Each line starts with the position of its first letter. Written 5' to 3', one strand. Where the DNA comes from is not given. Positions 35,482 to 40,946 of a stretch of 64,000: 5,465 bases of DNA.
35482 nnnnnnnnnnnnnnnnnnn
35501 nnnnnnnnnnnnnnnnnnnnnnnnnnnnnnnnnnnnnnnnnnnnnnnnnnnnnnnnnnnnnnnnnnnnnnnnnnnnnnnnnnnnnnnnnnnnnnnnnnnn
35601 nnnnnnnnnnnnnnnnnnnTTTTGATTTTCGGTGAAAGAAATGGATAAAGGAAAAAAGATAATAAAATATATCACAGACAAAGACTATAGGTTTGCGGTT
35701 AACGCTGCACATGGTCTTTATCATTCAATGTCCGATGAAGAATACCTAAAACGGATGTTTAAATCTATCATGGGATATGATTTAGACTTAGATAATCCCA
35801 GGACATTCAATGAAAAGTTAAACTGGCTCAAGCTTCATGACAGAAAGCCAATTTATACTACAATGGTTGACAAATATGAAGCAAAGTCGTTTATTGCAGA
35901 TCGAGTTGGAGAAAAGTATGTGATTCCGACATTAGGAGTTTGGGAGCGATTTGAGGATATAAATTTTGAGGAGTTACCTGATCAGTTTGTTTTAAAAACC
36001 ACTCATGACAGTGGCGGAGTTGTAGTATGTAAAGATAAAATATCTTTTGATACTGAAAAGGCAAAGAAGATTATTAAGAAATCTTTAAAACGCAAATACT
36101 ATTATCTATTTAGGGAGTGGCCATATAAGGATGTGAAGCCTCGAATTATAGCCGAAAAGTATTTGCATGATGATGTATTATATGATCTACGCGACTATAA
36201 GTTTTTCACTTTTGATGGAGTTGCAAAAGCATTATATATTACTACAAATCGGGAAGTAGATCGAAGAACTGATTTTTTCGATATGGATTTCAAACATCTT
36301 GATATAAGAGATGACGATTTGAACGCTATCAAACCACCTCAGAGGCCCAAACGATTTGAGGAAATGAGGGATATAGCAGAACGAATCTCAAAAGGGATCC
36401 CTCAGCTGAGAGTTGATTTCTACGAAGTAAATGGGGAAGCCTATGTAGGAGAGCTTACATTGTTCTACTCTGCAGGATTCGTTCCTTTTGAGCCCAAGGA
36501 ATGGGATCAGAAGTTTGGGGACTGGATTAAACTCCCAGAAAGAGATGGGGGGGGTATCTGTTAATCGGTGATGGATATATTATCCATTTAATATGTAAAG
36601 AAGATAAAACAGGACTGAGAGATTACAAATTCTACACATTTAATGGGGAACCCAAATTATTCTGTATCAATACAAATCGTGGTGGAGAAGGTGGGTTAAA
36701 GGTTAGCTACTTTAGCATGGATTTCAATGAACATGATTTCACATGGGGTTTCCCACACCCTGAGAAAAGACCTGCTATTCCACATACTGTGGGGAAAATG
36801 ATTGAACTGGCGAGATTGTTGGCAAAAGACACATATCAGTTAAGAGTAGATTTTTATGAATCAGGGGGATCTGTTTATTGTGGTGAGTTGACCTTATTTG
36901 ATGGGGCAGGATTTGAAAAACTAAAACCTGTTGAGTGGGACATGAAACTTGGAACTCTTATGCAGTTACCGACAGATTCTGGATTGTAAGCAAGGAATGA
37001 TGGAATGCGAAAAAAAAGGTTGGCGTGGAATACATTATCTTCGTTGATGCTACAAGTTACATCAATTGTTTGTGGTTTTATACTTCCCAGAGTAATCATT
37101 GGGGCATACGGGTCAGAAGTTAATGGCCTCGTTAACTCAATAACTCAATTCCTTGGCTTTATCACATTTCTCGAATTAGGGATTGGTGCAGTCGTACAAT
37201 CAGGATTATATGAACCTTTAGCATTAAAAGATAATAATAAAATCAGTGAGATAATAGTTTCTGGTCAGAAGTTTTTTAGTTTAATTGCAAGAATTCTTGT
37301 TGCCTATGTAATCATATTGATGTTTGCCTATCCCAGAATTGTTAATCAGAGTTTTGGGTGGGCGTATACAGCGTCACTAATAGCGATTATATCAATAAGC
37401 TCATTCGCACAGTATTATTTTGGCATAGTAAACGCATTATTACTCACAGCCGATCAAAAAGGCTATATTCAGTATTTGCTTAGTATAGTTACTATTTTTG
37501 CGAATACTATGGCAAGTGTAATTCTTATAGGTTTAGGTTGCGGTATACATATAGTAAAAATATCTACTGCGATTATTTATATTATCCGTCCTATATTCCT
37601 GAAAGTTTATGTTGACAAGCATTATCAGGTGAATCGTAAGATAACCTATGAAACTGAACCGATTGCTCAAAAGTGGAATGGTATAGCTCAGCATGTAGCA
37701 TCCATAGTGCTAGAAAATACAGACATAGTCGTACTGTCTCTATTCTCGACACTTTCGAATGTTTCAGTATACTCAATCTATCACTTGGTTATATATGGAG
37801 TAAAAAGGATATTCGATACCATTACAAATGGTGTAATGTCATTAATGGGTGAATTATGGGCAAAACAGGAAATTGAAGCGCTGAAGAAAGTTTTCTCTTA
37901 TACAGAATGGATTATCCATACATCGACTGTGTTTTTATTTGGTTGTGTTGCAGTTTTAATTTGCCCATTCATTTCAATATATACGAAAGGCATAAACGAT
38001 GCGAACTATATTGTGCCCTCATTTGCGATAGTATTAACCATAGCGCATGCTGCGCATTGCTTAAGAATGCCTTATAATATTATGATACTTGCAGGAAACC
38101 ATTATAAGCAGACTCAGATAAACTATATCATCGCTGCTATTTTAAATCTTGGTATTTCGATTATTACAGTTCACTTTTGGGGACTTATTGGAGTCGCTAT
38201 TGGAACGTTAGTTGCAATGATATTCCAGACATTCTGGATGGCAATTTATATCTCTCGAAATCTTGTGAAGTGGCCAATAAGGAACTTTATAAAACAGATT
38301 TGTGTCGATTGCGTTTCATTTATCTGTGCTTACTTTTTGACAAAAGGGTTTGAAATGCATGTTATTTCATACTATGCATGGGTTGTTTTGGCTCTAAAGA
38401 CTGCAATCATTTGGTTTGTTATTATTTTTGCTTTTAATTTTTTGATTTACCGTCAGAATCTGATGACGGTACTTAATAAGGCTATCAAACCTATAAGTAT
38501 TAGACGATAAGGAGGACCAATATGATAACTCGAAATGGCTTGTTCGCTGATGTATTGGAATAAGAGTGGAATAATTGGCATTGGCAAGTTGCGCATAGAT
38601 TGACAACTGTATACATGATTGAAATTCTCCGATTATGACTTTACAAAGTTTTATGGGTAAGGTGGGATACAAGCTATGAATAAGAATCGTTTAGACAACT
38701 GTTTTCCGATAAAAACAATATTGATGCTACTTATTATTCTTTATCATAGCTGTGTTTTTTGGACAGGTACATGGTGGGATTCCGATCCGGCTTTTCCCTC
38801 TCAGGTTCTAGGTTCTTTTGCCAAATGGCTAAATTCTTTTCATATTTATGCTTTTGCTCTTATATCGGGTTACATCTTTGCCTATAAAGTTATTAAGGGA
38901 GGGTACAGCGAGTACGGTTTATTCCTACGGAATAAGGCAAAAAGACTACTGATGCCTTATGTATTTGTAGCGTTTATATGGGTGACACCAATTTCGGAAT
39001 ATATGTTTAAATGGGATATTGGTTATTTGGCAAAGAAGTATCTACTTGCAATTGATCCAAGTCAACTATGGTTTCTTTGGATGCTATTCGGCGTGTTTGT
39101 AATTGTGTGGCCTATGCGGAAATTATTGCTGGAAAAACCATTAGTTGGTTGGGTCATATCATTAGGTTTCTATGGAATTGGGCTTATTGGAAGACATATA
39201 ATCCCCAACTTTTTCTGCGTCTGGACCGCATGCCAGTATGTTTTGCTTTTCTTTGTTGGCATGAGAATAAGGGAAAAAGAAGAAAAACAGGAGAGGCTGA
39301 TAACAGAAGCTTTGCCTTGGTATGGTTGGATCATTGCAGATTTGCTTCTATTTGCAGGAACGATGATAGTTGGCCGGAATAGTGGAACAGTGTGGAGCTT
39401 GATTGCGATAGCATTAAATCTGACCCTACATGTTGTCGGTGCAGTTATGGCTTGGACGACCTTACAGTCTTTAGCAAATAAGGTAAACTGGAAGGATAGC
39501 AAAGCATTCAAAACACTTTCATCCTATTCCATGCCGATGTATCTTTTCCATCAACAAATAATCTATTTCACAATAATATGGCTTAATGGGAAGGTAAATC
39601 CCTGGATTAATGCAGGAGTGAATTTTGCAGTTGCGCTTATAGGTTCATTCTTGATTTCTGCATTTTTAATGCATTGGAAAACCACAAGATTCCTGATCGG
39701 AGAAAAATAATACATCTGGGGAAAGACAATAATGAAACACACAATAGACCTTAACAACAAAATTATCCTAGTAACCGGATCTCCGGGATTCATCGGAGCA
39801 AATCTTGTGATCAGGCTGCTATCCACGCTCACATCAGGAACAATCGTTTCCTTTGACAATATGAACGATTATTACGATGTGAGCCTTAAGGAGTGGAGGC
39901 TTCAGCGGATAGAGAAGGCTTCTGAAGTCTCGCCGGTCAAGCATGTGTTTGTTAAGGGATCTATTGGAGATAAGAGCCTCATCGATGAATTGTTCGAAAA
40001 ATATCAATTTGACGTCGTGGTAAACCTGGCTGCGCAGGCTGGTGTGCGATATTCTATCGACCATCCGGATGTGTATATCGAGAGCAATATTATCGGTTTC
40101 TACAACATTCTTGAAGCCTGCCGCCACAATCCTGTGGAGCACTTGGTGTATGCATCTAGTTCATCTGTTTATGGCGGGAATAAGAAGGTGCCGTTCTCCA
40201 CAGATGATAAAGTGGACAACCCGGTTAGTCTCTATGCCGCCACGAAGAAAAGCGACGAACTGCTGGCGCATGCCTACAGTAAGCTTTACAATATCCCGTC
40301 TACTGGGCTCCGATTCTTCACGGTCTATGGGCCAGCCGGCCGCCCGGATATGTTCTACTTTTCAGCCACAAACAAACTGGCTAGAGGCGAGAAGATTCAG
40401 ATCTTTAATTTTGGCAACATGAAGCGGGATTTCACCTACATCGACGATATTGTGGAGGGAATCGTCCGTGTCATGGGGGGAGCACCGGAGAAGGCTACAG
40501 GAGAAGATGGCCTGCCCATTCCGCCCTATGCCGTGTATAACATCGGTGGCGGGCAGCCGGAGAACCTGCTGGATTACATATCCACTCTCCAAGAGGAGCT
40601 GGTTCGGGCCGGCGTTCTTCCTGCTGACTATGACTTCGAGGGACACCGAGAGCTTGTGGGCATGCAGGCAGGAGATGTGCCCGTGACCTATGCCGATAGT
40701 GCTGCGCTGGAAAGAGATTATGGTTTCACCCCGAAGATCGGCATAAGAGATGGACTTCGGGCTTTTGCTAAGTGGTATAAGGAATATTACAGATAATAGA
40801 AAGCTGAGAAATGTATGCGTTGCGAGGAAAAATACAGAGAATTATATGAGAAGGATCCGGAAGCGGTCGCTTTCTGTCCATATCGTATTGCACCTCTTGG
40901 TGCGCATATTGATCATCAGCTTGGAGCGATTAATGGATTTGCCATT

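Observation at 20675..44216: Sharply AT-rich ~23.5-kb mosaic cassette inside a GC-rich polysaccharide locus, with no mobility genes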

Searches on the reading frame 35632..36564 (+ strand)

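Call 4: search_protein_families(library=pfam, proteins=[window:35632-36564:+])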
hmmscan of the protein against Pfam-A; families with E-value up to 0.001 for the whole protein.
window:35632-36564:+ (310 aa): 1 family
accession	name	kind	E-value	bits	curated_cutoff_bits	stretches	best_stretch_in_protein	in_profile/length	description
PF14305.11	ATPgrasp_TupA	-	8e-64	215.9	25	1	61-300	1-241/241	TupA-like ATPgrasp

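Call 18: search_protein_families(library=ncbifam, proteins=[window:35632-36564:+], max_evalue=0.01)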
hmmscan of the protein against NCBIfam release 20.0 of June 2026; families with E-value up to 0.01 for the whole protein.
window:35632-36564:+ (310 aa): 0 families

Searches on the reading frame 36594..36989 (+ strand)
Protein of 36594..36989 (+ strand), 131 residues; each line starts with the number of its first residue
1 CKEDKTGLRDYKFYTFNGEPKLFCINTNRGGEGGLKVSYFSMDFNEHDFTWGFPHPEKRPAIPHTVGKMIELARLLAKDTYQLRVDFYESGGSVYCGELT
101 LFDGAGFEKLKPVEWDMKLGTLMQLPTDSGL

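Call 52: search_protein_families(library=pfam, proteins=[window:36594-36989:+], max_evalue=5)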
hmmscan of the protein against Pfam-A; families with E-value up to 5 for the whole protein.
window:36594-36989:+ (131 aa): 1 family
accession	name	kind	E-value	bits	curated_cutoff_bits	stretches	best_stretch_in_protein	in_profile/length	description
PF14305.11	ATPgrasp_TupA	-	1.6e-17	64.3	25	1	4-123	122-240/241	TupA-like ATPgrasp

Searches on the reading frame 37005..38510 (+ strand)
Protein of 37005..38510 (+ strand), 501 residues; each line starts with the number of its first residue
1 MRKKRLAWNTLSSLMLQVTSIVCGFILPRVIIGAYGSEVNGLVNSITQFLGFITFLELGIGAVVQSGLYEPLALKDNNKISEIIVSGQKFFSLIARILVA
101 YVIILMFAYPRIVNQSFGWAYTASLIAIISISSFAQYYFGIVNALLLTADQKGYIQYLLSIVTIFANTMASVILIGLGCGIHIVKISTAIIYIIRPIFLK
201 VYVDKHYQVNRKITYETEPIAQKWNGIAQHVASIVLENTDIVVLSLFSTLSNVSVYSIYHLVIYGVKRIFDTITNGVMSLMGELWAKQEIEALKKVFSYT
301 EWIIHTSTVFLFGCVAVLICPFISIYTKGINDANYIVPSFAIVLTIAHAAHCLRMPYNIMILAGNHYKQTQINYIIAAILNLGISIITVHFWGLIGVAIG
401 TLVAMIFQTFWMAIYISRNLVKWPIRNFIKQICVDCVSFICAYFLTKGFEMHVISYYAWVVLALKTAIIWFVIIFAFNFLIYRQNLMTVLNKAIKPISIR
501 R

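Call 4: search_protein_families(library=pfam, proteins=[window:37005-38510:+])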
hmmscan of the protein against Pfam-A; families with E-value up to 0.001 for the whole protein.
window:37005-38510:+ (501 aa): 0 families

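Call 17: search_protein_families(library=ncbifam, proteins=[window:37005-38510:+], max_evalue=0.01)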
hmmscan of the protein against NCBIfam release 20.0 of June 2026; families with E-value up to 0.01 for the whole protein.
window:37005-38510:+ (501 aa): 0 families

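Call 52: search_protein_families(library=pfam, proteins=[window:37005-38510:+], max_evalue=5)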
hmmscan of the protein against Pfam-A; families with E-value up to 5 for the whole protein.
window:37005-38510:+ (501 aa): 3 families
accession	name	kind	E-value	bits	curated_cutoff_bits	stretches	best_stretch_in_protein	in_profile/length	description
PF15349.11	DCA16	-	0.11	12.5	27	1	416-448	152-185/216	DDB1- and CUL4-associated factor 16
PF20161.5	VpsR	-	0.17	12.1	23.7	1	401-437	71-107/121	VpsR domain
PF10918.13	DUF2718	-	4.4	8.3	25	1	247-270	7-30/129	Protein of unknown function (DUF2718)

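Call 56: search_protein_families(library=pfam, proteins=[L092:20535-21506:+, L088:8779-9921:+, L088:15511-16881:+, L088:18447-19925:+], max_evalue=0.01)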
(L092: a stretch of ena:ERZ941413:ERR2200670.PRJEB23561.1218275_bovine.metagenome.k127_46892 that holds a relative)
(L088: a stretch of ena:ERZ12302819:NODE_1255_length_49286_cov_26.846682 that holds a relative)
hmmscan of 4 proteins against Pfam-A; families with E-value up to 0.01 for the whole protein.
L092:20535-21506:+ (324 aa): 0 families

L088:8779-9921:+ (380 aa): 0 families

L088:15511-16881:+ (456 aa): 1 family
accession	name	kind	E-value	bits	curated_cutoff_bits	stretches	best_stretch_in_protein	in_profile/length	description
PF04932.20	Wzy_C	-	0.00036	20.8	31.7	1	224-378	2-148/149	O-Antigen ligase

L088:18447-19925:+ (492 aa): 0 families

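Call 59: find_homologous_proteins(query=window:37005-38510:+, max_evalue=0.00001)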
Query window:37005-38510:+ (501 aa): 5908 proteins with E <= 0.00001 among 8000 candidates; the best 120 are listed.
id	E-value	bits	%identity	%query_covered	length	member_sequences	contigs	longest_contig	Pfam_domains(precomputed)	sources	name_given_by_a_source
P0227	0.0e+0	1071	99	100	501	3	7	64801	-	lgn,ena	-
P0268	4.2e-262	889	78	100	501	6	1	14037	-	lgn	-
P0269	3.3e-261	886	78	100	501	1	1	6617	-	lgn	-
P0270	8.1e-260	881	78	100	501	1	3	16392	-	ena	-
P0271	8.4e-240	815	74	98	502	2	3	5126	-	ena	-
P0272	3.5e-234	796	70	99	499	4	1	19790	-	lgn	-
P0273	9.9e-228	775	70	99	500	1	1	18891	-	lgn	-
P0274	4.8e-218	743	66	99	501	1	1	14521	-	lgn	-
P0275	1.2e-204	699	62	99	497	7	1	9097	-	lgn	-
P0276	2.1e-201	688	62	98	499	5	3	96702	-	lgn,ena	-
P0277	6.2e-199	680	60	99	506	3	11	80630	-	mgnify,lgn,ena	mgnify:CR=1 FL=1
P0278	2.2e-198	678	62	96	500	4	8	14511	-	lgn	-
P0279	2.3e-198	678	61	98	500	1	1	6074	-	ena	-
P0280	3.3e-198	678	59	98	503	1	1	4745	-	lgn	-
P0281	1.2e-197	676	61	96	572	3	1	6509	-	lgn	-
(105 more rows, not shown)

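Call 79: predict_structure(alignment_id=A2)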
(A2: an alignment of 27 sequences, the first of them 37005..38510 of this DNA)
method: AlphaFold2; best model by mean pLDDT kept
length: 501 residues; sequences in the alignment: 27
mean_pLDDT: 86.5   pTM: 0.85
mean pLDDT of the five models: 86.5, 84.0, 82.6, 65.0, 55.1
residues with pLDDT >= 90: 200; 70-90: 279; 50-70: 20; < 50: 2
segments of 3 or more residues with pLDDT < 50: none
pLDDT, mean of each block of 10 residues (from residue 1): 69 87 88 90 89 69 82 84 88 86 90 77 91 73 83 85 92 93 90 86 85 81 79 81 87 92 89 78 85 90 93 94 91 90 94 90 84 90 91 90 93 90 86 93 90 90 95 92 85 68 47
secondary structure, 60 per line:
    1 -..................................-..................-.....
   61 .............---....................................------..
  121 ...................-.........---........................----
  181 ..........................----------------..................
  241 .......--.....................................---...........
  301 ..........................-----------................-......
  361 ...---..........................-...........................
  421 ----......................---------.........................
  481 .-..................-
elements in order: H2-35 H37-54 H56-73 H77-112 H119-139 H141-149 H153-176 H181-206 H223-247 H250-286 H290-326 H338-353 H355-363 H367-392 H394-420 H425-446 H456-481 H483-500

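Call 81: fold_search(model_id=the predicted structure, library=pdb)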
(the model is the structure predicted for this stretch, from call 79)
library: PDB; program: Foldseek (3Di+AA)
matches with E <= 10: 435; with E <= 0.001: 62
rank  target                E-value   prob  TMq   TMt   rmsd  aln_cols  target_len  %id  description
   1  6nc9                  1.1e-08  1.00  0.68  0.71   5.6       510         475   17  Lipid II flippase MurJ, outward-facing conformation (released 2019-04-17)
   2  9nu5_A                4.8e-08  1.00  0.68  0.68   5.7       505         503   10  Structure of MurJ in complex with single gene lysis protein from phage PP7 (released 2026-02-11)
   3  6nc8                  5.1e-08  1.00  0.69  0.73   5.0       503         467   17  Lipid II flippase MurJ, inward occluded conformation (released 2019-04-17)
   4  9ukv_A                5.3e-08  1.00  0.68  0.67   5.8       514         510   11  JM Complex - E. coli MurJ, Levivirus M lysis protein LysM (SglM) (released 2025-09-10)
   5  7wax                  6.0e-08  1.00  0.72  0.71   5.3       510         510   13  MurJ inward occluded form (released 2022-06-01)
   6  6fhz                  6.0e-08  1.00  0.58  0.65   6.0       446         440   14  Inward-facing conformation of a multidrug resistance MATE family transporter of the MOP superfamily. (released 2019-05-08)
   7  3vvs_A                7.3e-08  1.00  0.62  0.69   5.5       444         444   15  Crystal structure of MATE in complex with MaD3S (released 2013-04-03)
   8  6nc6_A                7.6e-08  1.00  0.69  0.73   5.1       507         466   16  Lipid II flippase MurJ, inward closed conformation (released 2019-04-17)
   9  4mlb_C                8.2e-08  1.00  0.66  0.72   5.2       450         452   14  Reverse polarity of binding pocket suggests different function of a MOP superfamily transporter from Pyrococcus furios (released 2013-09-25)
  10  3wbn_A                1.2e-07  1.00  0.64  0.70   5.1       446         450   15  Crystal structure of MATE in complex with MaL6 (released 2013-06-12)
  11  6hfb_D                1.2e-07  1.00  0.63  0.69   5.3       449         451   15  Outward-facing conformation of a multidrug resistance MATE family transporter of the MOP superfamily. (released 2019-06-12)
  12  3w4t                  1.2e-07  1.00  0.58  0.64   5.9       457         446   14  Crystal structure of MATE P26A mutant (released 2013-04-03)
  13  9r10_A                1.2e-07  1.00  0.68  0.70  17.8       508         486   13  Cryo-EM structure of human MATE1 in complex with cimetidine (released 2025-11-05)
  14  4mlb_A                1.3e-07  1.00  0.65  0.71   5.0       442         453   14  Reverse polarity of binding pocket suggests different function of a MOP superfamily transporter from Pyrococcus furios (released 2013-09-25)
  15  7waw                  1.3e-07  1.00  0.68  0.68   5.6       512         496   14  MurJ inward closed form (released 2022-06-01)
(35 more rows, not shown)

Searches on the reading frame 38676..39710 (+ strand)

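Call 4: search_protein_families(library=pfam, proteins=[window:38676-39710:+])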
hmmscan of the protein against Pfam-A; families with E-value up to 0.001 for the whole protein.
window:38676-39710:+ (344 aa): 1 family
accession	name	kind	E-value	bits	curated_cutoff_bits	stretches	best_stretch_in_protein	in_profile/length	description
PF01757.29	Acyl_transf_3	-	5.5e-23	82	31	1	12-328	7-325/326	Acyltransferase domain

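Call 18: search_protein_families(library=ncbifam, proteins=[window:38676-39710:+], max_evalue=0.01)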
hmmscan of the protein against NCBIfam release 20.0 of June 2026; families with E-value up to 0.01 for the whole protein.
window:38676-39710:+ (344 aa): 1 family
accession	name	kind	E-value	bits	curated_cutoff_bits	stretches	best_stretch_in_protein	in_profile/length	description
NF003014.0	PRK03854.1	equivalog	9.9e-12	44.7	338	2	11-146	14-155/386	glucans biosynthesis protein MdoC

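Call 56: search_protein_families(library=pfam, proteins=[L092:20535-21506:+, L088:8779-9921:+, L088:15511-16881:+, L088:18447-19925:+], max_evalue=0.01)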
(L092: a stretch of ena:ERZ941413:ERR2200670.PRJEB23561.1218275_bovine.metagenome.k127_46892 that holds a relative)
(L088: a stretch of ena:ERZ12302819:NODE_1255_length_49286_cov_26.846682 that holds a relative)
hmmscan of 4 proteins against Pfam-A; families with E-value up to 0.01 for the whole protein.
L092:20535-21506:+ (324 aa): 0 families

L088:8779-9921:+ (380 aa): 0 families

L088:15511-16881:+ (456 aa): 1 family
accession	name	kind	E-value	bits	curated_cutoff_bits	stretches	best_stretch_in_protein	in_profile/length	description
PF04932.20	Wzy_C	-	0.00036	20.8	31.7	1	224-378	2-148/149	O-Antigen ligase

L088:18447-19925:+ (492 aa): 0 families

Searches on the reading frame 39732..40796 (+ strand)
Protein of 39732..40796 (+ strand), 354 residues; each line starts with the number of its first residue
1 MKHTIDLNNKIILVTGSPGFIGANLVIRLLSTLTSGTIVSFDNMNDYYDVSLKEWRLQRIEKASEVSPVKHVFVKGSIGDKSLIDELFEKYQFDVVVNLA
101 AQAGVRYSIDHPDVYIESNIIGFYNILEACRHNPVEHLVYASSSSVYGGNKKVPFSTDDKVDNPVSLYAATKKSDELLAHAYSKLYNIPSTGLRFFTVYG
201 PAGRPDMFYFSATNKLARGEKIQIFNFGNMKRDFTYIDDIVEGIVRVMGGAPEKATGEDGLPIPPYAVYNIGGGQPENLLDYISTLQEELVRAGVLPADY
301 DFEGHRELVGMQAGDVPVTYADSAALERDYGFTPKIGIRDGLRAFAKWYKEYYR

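Call 4: search_protein_families(library=pfam, proteins=[window:39732-40796:+])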
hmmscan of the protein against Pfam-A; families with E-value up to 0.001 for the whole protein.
window:39732-40796:+ (354 aa): 6 families
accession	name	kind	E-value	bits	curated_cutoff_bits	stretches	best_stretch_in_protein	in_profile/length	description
PF01370.27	Epimerase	-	4.5e-50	170.7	20.9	1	12-255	1-232/240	NAD dependent epimerase/dehydratase family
PF16363.11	GDP_Man_Dehyd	-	2.5e-45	155.8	27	1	13-343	1-330/332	GDP-mannose 4,6 dehydratase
PF01073.25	3Beta_HSD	-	8.2e-19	68.1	22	1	13-244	1-225/280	3-beta hydroxysteroid dehydrogenase/isomerase family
PF02719.21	Polysacc_synt_2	-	1.8e-15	57.3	20.2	1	12-186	1-156/293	Polysaccharide biosynthesis protein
PF04321.23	RmlD_sub_bind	-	6.4e-15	55.4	27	1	12-250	3-199/287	RmlD substrate binding domain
PF07993.18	NAD_binding_4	-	9.2e-08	32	20.1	1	14-194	1-203/258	Male sterility protein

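Call 18: search_protein_families(library=ncbifam, proteins=[window:39732-40796:+], max_evalue=0.01)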
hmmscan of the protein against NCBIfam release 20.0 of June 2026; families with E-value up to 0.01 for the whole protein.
window:39732-40796:+ (354 aa): 28 families (the best 25 are shown)
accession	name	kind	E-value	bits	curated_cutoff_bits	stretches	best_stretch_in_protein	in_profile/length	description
TIGR01181.1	dTDP_gluc_dehyt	equivalog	4.9e-45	154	365.1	1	12-351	2-313/321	dTDP-glucose 4,6-dehydratase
TIGR04180.1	EDH_00030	hypoth_equivalog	6e-33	114.2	475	1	12-248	1-225/297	NAD-dependent 4,6-dehydratase LegB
TIGR01179.1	galE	equivalog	3e-32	111.8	262.3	1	12-348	2-324/332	UDP-glucose 4-epimerase GalE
NF011728.1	PRK15181.1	equivalog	1.7e-30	106.2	760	1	6-350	12-338/348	Vi polysaccharide biosynthesis UDP-N-acetylglucosaminuronic acid C-4 epimerase TviC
TIGR02197.1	heptose_epim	equivalog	4.5e-28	98.3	274.6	1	12-292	1-262/316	ADP-glyceromanno-heptose 6-epimerase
NF007582.0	PRK10217.1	equivalog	2.2e-26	92.8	698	1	10-349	2-331/355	dTDP-glucose 4,6-dehydratase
NF007490.0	PRK10084.1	subfamily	3.1e-26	92.2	649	1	12-350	3-335/361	dTDP-glucose 4,6-dehydratase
NF007956.0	PRK10675.1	subfamily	1.3e-22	80.4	394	1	12-332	3-312/338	UDP-glucose 4-epimerase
NF043036.1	ErythonDh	equivalog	8.5e-16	58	325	1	12-206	3-187/321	D-erythronate dehydrogenase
NF042422.1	oxyalk_red_OleD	equivalog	1.2e-15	57.8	580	1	12-246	3-213/329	2-alkyl-3-oxoalkanoate reductase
TIGR02622.1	CDP_4_6_dhtase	equivalog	5.1e-15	55.4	278.45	1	8-186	3-172/352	CDP-glucose 4,6-dehydratase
TIGR01214.1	rmlD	equivalog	3.1e-13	49.5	224.05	1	12-245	2-194/285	dTDP-4-dehydrorhamnose reductase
TIGR01472.1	gmd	equivalog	3e-12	46.4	415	1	55-244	40-235/342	GDP-mannose 4,6-dehydratase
NF008360.0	PRK11150.1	equivalog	2.4e-11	43.4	452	1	125-242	99-219/310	ADP-glyceromanno-heptose 6-epimerase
NF047922.1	GDPFucSynFcl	equivalog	1.1e-10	41.5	500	1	80-350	41-302/308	GDP-L-fucose synthase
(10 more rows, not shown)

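Call 56: search_protein_families(library=pfam, proteins=[L092:20535-21506:+, L088:8779-9921:+, L088:15511-16881:+, L088:18447-19925:+], max_evalue=0.01)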
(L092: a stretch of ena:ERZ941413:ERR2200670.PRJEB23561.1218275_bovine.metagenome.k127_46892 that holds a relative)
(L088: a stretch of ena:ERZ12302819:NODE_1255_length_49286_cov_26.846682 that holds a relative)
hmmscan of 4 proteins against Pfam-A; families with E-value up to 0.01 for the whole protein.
L092:20535-21506:+ (324 aa): 0 families

L088:8779-9921:+ (380 aa): 0 families

L088:15511-16881:+ (456 aa): 1 family
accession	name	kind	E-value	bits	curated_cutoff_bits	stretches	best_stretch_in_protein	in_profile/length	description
PF04932.20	Wzy_C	-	0.00036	20.8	31.7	1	224-378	2-148/149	O-Antigen ligase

L088:18447-19925:+ (492 aa): 0 families
